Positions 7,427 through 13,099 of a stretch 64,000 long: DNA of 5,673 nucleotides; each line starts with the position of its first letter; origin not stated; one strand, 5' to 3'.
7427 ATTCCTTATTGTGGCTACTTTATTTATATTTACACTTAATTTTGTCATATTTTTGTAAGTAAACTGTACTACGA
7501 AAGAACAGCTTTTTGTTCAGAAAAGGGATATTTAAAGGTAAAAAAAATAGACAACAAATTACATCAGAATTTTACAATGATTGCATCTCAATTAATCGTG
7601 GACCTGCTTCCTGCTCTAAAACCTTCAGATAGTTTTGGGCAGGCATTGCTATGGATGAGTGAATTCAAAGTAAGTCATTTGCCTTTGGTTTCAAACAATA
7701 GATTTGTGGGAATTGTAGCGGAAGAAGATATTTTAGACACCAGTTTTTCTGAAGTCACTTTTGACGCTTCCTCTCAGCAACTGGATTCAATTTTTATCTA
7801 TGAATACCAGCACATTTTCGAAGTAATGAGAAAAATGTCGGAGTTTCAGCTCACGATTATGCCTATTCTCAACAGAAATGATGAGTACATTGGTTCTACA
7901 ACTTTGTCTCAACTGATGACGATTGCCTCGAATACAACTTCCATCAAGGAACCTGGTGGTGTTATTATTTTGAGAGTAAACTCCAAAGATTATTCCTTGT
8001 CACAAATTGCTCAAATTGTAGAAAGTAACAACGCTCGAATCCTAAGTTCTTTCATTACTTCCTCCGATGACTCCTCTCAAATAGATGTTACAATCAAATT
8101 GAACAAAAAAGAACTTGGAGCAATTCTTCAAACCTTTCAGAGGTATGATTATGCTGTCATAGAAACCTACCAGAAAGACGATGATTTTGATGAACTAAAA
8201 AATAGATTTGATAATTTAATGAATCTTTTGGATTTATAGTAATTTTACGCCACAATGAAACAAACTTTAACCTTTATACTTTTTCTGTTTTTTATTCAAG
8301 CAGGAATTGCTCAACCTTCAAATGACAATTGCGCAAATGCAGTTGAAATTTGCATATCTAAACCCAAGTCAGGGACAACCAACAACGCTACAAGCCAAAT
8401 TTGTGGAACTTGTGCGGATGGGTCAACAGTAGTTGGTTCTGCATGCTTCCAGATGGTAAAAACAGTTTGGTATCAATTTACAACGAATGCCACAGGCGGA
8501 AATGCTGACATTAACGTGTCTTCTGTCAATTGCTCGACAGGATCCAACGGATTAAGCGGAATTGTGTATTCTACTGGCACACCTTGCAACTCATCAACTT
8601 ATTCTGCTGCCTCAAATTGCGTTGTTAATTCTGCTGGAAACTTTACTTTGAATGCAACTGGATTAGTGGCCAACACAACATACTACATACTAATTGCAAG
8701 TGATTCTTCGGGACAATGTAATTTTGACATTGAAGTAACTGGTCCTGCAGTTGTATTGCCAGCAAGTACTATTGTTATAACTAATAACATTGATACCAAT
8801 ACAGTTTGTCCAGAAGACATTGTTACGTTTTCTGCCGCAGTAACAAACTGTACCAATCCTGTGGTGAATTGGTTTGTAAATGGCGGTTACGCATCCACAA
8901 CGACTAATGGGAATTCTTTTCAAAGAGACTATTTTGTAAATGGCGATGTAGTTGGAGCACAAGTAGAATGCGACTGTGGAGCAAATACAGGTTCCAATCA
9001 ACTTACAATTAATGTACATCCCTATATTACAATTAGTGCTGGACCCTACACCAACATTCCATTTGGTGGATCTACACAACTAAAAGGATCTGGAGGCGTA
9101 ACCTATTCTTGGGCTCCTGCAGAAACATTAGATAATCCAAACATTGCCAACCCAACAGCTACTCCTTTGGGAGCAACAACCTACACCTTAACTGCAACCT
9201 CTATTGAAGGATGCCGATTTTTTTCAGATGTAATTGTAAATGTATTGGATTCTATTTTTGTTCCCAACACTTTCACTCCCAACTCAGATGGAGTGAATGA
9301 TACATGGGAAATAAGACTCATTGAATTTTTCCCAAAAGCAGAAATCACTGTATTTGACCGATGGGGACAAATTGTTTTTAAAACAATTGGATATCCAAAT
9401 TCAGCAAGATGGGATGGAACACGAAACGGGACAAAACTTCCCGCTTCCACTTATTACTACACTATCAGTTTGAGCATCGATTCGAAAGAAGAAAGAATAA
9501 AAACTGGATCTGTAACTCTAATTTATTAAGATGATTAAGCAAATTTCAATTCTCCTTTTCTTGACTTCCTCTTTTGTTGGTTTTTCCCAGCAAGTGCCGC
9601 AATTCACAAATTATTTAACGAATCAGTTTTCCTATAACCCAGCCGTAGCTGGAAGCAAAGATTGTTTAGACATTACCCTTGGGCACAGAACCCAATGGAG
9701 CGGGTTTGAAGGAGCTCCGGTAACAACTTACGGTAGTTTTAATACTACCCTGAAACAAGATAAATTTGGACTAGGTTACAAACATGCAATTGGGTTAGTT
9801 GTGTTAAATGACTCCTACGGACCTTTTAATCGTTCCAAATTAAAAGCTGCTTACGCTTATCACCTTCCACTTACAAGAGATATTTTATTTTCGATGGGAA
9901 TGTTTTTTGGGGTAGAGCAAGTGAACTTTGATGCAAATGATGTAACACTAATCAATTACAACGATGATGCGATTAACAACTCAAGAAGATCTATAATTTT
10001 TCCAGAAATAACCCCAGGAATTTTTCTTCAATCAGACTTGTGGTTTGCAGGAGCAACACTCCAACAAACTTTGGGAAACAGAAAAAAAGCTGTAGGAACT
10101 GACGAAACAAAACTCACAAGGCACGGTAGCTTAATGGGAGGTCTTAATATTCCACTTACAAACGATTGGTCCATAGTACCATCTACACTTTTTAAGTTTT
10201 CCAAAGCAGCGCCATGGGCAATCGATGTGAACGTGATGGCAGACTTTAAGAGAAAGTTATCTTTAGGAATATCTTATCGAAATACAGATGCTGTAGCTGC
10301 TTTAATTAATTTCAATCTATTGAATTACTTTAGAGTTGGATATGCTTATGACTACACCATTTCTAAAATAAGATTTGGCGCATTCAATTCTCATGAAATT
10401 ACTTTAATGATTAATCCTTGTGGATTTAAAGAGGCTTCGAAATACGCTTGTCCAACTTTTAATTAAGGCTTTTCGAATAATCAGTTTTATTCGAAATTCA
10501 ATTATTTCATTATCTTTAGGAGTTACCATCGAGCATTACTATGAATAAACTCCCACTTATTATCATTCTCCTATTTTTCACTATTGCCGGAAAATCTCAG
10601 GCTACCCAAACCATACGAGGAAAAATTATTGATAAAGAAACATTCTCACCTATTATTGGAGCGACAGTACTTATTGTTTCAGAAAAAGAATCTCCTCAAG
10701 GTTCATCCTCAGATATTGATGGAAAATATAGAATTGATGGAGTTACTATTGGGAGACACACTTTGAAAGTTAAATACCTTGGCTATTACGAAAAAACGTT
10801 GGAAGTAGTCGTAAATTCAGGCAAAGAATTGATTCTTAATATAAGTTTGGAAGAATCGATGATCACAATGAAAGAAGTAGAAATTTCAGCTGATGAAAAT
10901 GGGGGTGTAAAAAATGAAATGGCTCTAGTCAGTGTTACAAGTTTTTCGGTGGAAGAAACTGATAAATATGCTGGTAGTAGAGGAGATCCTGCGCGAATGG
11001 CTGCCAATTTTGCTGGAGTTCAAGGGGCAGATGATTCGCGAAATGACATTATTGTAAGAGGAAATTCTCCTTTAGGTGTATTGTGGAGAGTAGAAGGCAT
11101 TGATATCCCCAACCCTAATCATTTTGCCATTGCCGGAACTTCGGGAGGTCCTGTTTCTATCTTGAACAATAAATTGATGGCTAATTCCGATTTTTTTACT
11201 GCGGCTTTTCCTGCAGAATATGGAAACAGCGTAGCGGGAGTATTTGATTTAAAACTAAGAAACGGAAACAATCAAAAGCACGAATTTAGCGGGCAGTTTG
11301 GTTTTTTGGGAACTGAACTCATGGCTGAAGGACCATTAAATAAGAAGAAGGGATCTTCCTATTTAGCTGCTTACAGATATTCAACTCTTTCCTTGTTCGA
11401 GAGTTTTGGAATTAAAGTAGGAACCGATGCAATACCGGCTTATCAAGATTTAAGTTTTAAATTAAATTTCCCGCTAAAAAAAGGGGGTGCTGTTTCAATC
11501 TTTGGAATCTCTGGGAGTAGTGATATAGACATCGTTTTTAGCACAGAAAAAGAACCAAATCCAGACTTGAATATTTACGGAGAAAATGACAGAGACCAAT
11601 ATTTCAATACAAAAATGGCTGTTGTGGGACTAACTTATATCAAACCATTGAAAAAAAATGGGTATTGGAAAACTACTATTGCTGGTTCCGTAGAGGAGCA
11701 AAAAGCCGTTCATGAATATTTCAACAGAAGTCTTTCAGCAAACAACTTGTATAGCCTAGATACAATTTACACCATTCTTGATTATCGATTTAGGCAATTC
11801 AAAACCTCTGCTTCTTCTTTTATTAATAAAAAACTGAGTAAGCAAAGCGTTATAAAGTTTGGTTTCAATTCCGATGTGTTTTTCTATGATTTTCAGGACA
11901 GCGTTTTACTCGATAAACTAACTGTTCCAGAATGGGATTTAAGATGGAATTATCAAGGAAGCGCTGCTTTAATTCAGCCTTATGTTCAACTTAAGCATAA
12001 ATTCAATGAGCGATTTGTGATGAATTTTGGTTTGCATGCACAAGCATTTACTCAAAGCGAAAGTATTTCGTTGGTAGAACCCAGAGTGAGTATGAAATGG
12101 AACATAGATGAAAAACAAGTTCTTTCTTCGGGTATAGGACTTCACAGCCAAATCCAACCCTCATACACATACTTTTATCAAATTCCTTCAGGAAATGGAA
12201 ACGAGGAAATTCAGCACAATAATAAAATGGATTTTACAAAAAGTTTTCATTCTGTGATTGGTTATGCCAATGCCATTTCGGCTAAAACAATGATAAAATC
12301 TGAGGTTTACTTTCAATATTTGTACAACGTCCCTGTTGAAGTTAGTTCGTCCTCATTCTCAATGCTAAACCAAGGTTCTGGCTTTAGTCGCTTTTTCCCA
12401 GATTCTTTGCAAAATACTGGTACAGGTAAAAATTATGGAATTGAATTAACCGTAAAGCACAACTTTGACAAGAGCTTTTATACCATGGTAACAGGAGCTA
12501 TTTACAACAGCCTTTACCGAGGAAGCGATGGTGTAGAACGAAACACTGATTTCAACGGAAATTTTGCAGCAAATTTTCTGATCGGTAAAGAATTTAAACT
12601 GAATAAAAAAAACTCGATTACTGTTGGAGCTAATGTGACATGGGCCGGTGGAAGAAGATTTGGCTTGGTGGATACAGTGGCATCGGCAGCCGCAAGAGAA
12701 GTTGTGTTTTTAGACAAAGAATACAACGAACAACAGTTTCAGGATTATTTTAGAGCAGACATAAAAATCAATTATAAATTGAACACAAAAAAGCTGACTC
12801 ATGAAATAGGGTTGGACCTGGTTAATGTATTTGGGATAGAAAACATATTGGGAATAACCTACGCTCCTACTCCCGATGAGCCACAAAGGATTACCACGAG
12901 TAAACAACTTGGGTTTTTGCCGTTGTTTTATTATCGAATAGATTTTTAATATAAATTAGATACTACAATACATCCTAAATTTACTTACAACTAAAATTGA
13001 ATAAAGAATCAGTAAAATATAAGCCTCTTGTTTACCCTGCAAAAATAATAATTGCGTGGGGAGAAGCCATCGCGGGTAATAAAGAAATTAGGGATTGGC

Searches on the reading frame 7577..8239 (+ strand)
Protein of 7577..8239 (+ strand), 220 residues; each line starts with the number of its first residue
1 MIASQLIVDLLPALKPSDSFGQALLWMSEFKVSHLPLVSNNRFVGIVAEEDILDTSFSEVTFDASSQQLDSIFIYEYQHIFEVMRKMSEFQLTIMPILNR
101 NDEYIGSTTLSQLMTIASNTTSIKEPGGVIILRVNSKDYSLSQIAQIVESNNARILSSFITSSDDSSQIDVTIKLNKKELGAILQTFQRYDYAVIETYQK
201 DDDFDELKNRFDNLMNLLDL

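Call 65: search_protein_families(library=pfam, proteins=[window:7577-8239:+], max_evalue=0.01)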
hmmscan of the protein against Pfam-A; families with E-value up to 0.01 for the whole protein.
window:7577-8239:+ (220 aa): 1 family
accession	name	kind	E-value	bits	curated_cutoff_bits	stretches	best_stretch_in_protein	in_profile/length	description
PF00571.33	CBS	-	3.9e-11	43.6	24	1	13-54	11-53/57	CBS domain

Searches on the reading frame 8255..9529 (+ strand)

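Call 65: search_protein_families(library=pfam, proteins=[window:8255-9529:+], max_evalue=0.01)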
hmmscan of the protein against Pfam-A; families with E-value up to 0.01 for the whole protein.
window:8255-9529:+ (424 aa): 1 family
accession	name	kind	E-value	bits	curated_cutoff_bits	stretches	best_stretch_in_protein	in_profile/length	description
PF13585.12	CHU_C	-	1.7e-25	89.4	27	1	335-422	2-86/86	CHU_C Type IX secretion signal domain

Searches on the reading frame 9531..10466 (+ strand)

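Call 65: search_protein_families(library=pfam, proteins=[window:9531-10466:+], max_evalue=0.01)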
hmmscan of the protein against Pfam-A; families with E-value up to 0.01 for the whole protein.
window:9531-10466:+ (311 aa): 1 family
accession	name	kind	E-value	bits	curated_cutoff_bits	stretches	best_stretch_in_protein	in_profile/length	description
PF11751.14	PorP_SprF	-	7.8e-67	226.1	22.3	1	19-292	3-271/273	Type IX secretion system membrane protein PorP/SprF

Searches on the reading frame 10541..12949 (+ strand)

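Call 65: search_protein_families(library=pfam, proteins=[window:10541-12949:+], max_evalue=0.01)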
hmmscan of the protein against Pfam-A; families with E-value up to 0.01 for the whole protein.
window:10541-12949:+ (802 aa): 2 families
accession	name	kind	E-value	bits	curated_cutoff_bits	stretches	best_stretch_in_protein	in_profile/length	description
PF13715.12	CarbopepD_reg_2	-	1.7e-16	60.4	32.2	1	25-113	1-86/88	CarboxypepD_reg-like domain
PF13620.12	CarboxypepD_reg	-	8e-14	52.2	32.3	1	24-104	1-82/82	Carboxypeptidase regulatory-like domain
